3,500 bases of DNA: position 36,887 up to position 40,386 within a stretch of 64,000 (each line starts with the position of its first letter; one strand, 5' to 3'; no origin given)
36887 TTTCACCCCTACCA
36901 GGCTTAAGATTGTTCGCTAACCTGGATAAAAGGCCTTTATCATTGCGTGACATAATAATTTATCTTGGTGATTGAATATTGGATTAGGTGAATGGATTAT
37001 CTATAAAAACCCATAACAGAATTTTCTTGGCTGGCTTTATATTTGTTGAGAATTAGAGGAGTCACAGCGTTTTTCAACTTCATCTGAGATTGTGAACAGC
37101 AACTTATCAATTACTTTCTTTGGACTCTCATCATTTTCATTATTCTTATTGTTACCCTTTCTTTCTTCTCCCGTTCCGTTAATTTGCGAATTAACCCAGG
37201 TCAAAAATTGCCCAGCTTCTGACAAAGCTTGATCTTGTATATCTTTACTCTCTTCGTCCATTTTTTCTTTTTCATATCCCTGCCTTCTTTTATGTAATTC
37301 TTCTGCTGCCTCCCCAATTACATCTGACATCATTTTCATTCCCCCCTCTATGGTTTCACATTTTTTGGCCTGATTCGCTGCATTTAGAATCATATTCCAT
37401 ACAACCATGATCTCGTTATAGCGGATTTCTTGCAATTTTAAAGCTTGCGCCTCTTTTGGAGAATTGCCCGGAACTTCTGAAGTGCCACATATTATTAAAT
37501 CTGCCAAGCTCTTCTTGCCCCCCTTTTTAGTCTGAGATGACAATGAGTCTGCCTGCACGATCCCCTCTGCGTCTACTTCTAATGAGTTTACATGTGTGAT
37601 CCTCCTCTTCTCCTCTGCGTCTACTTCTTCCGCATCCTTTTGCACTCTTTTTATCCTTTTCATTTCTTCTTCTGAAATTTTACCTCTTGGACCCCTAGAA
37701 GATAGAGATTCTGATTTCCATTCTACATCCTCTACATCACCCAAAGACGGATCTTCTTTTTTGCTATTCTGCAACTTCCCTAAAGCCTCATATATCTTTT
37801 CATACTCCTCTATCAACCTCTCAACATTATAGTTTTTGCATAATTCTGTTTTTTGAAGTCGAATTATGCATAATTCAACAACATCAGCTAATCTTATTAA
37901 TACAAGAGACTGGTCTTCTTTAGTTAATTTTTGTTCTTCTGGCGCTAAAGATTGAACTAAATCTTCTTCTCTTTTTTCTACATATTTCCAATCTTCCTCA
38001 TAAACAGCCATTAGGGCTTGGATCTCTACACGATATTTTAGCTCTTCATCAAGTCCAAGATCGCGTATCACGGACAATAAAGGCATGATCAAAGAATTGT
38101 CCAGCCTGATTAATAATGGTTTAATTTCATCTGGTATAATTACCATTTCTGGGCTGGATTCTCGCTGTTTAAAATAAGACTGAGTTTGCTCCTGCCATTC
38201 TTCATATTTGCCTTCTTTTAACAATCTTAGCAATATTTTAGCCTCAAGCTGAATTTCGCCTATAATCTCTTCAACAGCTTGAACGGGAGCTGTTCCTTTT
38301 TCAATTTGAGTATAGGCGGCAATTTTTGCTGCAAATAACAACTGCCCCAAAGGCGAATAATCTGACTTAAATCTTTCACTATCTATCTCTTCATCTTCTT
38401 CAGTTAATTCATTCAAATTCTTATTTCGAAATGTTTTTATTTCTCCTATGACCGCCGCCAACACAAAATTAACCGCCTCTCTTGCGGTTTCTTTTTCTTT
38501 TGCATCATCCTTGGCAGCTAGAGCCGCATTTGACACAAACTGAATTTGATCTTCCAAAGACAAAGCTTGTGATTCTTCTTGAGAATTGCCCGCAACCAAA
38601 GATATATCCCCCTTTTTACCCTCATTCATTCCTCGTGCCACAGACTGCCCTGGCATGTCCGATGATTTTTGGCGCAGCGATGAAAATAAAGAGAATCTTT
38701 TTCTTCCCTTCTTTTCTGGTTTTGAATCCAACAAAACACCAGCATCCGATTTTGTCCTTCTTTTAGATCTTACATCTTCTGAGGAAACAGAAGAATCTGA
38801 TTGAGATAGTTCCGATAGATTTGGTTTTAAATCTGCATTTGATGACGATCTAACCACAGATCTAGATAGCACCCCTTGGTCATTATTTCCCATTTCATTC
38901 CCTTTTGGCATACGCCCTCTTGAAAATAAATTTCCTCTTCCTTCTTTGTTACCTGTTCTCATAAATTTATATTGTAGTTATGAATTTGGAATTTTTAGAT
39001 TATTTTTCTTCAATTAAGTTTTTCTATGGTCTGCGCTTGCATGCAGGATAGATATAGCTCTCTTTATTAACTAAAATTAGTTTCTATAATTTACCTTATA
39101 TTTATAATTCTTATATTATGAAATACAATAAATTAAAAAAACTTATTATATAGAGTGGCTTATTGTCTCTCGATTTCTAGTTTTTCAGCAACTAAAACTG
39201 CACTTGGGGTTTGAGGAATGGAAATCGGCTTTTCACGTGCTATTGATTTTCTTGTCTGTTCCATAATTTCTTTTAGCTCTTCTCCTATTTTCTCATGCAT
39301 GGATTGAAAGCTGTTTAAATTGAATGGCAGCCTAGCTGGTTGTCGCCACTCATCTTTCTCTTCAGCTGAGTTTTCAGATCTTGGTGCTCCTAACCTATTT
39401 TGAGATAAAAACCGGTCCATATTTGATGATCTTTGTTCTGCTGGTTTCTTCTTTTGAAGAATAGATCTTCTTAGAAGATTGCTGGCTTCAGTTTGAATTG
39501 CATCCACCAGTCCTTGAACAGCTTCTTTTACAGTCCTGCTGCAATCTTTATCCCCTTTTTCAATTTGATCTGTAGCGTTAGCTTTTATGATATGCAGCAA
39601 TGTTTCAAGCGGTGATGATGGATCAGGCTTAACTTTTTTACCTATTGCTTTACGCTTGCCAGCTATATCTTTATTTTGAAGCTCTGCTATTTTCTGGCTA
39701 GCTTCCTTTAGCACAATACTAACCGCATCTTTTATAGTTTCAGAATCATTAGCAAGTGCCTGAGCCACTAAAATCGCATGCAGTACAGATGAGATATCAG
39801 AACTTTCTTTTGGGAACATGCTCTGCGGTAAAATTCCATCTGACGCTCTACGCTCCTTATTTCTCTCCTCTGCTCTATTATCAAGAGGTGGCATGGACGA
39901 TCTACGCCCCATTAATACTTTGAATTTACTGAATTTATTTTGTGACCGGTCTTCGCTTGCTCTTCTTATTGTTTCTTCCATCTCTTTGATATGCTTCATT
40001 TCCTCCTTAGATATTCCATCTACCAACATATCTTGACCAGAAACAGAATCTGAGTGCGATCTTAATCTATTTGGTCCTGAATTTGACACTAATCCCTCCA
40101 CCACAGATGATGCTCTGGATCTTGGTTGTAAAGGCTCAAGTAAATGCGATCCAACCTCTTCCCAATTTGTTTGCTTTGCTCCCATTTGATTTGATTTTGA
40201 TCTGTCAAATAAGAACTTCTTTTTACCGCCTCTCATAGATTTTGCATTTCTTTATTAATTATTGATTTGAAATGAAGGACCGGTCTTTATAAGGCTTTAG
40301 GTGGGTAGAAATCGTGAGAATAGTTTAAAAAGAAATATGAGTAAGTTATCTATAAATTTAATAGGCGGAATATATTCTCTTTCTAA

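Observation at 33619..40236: Family A: four tandem, modular, all-helical paralogs in long and short forms with no recognisable domain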

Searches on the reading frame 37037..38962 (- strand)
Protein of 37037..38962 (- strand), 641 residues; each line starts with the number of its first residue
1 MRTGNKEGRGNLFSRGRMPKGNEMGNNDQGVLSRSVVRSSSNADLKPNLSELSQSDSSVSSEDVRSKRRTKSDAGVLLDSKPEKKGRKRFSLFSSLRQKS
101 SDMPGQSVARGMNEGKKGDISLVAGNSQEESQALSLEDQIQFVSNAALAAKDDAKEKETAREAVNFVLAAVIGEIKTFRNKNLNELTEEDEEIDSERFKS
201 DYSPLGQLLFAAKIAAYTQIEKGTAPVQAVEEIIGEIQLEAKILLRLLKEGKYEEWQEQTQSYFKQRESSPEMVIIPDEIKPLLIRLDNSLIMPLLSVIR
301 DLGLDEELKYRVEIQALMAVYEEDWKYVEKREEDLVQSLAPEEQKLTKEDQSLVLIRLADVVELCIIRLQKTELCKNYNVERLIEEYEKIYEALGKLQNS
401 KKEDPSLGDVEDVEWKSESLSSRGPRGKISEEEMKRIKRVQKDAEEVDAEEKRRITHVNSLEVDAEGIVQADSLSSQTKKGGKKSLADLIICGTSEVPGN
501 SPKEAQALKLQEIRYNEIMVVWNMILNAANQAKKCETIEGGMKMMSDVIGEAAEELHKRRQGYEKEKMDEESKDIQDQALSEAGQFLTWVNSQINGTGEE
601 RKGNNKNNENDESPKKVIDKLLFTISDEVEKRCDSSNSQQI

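Call 3: search_protein_families(library=pfam, proteins=[window:37037-38962:-], max_evalue=1)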
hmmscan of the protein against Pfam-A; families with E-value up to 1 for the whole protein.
window:37037-38962:- (641 aa): 2 families
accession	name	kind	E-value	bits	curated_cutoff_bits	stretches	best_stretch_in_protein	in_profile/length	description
PF00874.25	PRD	-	0.036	14.8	23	1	344-397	9-63/90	PRD domain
PF16521.10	Myosin-VI_CBD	-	0.043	14.3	25.8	1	346-394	40-88/90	Myosin VI cargo binding domain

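Call 37: find_encoding_contigs(protein=window:37037-38962:-, flank=10000, max_places=4)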
Protein window:37037-38962:- (641 aa): 2 contigs read that carry it; 2 places shown.
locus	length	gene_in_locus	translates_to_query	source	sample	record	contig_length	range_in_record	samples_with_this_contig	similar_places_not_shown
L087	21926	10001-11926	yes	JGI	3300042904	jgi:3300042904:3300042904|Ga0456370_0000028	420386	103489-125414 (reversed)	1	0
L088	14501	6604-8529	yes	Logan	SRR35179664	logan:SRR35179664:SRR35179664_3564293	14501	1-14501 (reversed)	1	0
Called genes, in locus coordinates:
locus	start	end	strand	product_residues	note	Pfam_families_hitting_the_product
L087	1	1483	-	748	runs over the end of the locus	PF03797:Autotransporter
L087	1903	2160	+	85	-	-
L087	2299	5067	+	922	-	-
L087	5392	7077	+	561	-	-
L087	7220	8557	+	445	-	-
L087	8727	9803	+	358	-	-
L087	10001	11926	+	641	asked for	-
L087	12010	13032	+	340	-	-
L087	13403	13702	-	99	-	-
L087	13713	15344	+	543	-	-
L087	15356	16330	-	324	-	PF16881:LIAS_N (weak), PF04055:Radical_SAM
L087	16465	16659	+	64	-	PF00471:Ribosomal_L33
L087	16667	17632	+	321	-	PF03320:FBPase_glpX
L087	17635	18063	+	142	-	PF02556:SecB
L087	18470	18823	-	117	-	PF00830:Ribosomal_L28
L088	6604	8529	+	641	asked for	-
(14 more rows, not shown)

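Call 51: predict_structure(alignment_id=A2)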
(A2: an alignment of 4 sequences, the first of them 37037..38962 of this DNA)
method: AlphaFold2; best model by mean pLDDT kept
length: 641 residues; sequences in the alignment: 4
mean_pLDDT: 55.0   pTM: 0.32
mean pLDDT of the five models: 55.0, 53.7, 53.6, 51.8, 50.7
residues with pLDDT >= 90: 2; 70-90: 200; 50-70: 134; < 50: 305
segments of 3 or more residues with pLDDT < 50: 1-132, 182-197, 266-312, 342-346, 348-353, 397-433, 458-500, 607-609, 636-641
pLDDT, mean of each block of 10 residues (from residue 1): 36 36 31 26 31 30 30 26 30 29 27 29 29 73 89 86 86 80 41 45 77 73 77 82 77 69 47 36 44 46 43 52 56 52 46 51 57 52 58 50 35 30 38 51 56 54 41 32 30 31 65 79 85 84 88 88 82 83 89 79 53 80 84 52 30
secondary structure, 60 per line:
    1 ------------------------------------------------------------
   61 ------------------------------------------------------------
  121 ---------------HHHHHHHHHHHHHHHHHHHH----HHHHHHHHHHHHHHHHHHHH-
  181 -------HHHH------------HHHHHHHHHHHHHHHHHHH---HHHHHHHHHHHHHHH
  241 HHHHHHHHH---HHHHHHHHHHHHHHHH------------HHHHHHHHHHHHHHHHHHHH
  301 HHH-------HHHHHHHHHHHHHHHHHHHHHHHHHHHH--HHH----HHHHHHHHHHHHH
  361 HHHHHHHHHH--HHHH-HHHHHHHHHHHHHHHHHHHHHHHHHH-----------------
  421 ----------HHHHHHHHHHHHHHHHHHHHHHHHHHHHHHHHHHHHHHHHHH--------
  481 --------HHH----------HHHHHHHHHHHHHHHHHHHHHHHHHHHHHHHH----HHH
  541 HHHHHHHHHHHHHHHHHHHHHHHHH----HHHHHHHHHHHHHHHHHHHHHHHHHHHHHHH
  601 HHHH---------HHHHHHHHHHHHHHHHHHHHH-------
elements in order (helices of 4 or more, strands of 3 or more residues): H136-155 H160-179 H188-191 H204-222 H226-249 H253-268 H281-303 H311-338 H348-370 H373-376 H378-403 H431-472 H502-533 H538-565 H570-604 H614-634

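Call 58: search_protein_families(library=ncbifam, proteins=[window:37037-38962:-], max_evalue=0.1)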
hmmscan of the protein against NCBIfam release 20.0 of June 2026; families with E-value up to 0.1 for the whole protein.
window:37037-38962:- (641 aa): 1 family
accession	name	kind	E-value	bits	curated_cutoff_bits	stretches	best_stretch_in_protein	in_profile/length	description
NF002793.0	PRK02922.1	equivalog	0.083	12.9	105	0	102-132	14-44/68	cell surface composition regulator GlgS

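Call 59: search_protein_families(library=phrogs, proteins=[window:37037-38962:-], max_evalue=0.1)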
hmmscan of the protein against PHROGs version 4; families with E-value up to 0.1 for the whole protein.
window:37037-38962:- (641 aa): 0 families

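Call 60: search_protein_families(library=padloc, proteins=[window:37037-38962:-], max_evalue=0.1)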
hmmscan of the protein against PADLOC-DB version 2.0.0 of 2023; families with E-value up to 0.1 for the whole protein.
window:37037-38962:- (641 aa): 1 family
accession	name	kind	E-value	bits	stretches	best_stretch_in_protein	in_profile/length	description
PDLC02278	AbiEi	-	0.016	12.9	1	314-340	25-56/66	AbiEi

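Call 61: fold_search(model_id=the predicted structure, library=pdb)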
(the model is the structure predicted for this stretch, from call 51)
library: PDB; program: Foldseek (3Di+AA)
matches with E <= 10: 154; with E <= 0.001: 0
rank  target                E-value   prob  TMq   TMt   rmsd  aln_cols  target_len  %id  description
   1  7sqc_W1               3.3e-01  0.08  0.08  0.06  57.7       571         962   10  Ciliary C1 central pair apparatus isolated from Chlamydomonas reinhardtii (released 2022-04-13)
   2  6zbc_A                7.5e-01  0.06  0.09  0.10  35.6       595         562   13  Merozoite surface protein 1 (MSP-1) from Plasmodium falciparum, main conformation (released 2021-05-19)
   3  3vpr_C                9.3e-01  0.28  0.08  0.23  16.5       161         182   10  Crystal Structure of a TetR Family Transcriptional Regulator PfmR from Thermus thermophilus HB8 (released 2012-07-11)
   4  4iar                  1.1e+00  0.07  0.08  0.11  23.9       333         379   12  Crystal structure of the chimeric protein of 5-HT1B-BRIL in complex with ergotamine (PSI Community Target) (released 2013-03-13)
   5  9f5x_2D               1.2e+00  0.60  0.11  0.23  11.1       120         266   13  Structure of the Chlamydomonas reinhardtii respiratory supercomplex I1 III2 IV2 (released 2025-03-12)
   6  3vpr_B                1.3e+00  0.21  0.07  0.22  16.4       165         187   12  Crystal Structure of a TetR Family Transcriptional Regulator PfmR from Thermus thermophilus HB8 (released 2012-07-11)
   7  9w2z_C                1.4e+00  0.30  0.13  0.27  18.4       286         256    9  Cryo-EM structure of complex IV on the bovine heart submitochondrial particles, IV-A (released 2026-04-01)
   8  2kmf_MODEL_1_A        1.5e+00  0.57  0.12  0.44  11.6       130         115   17  Solution Structure of Psb27 from cyanobacterial photosystem II (released 2009-09-08)
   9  6dy8_A                1.7e+00  0.69  0.11  0.51   9.3       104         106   12  Mn(II)-bound structure of the engineered cyt cb562 variant, CH2EY (released 2019-04-24)
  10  6pt2_A                1.7e+00  0.09  0.12  0.18  28.9       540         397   10  Crystal structure of the active delta opioid receptor in complex with the peptide agonist KGCHM07 (released 2019-12-11)
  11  5k7v_A                1.8e+00  0.13  0.13  0.22  15.9       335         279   12  Computational Design of Self-Assembling Cyclic Protein Homooligomers (released 2017-04-12)
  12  4nqa_I                1.8e+00  0.08  0.09  0.13  24.3       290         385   11  Crystal structure of liganded hRXR-alpha/hLXR-beta heterodimer on DNA (released 2014-02-26)
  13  7o37_c                1.9e+00  0.57  0.12  0.26  10.9       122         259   11  Murine supercomplex CIII2CIV in the assembled locked conformation (released 2021-10-13)
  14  5flc_B                2.2e+00  0.02  0.08  0.06  29.7       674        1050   11  Architecture of human mTOR Complex 1 - 5.9 Angstrom reconstruction (released 2015-12-30)
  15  6dyj_A                2.3e+00  0.57  0.11  0.53   9.2       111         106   12  Iron-bound structure of the engineered cyt b562 variant, CH3Y* (released 2019-04-24)
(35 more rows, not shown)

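Call 76: search_dna_similar(query=window:37037-38962:-, collection=plasmids, mode=protein, max_evalue=0.01, max_rows=10)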
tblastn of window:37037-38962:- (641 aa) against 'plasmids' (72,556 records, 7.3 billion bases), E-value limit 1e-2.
No match.

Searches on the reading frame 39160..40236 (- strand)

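Call 3: search_protein_families(library=pfam, proteins=[window:39160-40236:-], max_evalue=1)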
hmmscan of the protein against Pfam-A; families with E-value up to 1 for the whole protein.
window:39160-40236:- (358 aa): 2 families
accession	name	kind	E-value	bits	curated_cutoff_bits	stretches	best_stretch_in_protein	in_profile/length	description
PF22456.1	PqqF-like_C_4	-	0.078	13.6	27.5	1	150-208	33-91/100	PQQ synthase PqqF-like, C-terminal lobe domain 4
PF00975.26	Thioesterase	-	0.13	12.9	26.4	1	230-330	132-224/226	Thioesterase domain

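Call 58: search_protein_families(library=ncbifam, proteins=[window:39160-40236:-], max_evalue=0.1)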
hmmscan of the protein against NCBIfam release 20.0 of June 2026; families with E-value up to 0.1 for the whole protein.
window:39160-40236:- (358 aa): 0 families

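Call 59: search_protein_families(library=phrogs, proteins=[window:39160-40236:-], max_evalue=0.1)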
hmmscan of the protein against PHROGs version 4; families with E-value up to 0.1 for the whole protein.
window:39160-40236:- (358 aa): 0 families

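Call 60: search_protein_families(library=padloc, proteins=[window:39160-40236:-], max_evalue=0.1)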
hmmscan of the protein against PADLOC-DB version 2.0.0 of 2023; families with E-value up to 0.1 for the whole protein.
window:39160-40236:- (358 aa): 0 families
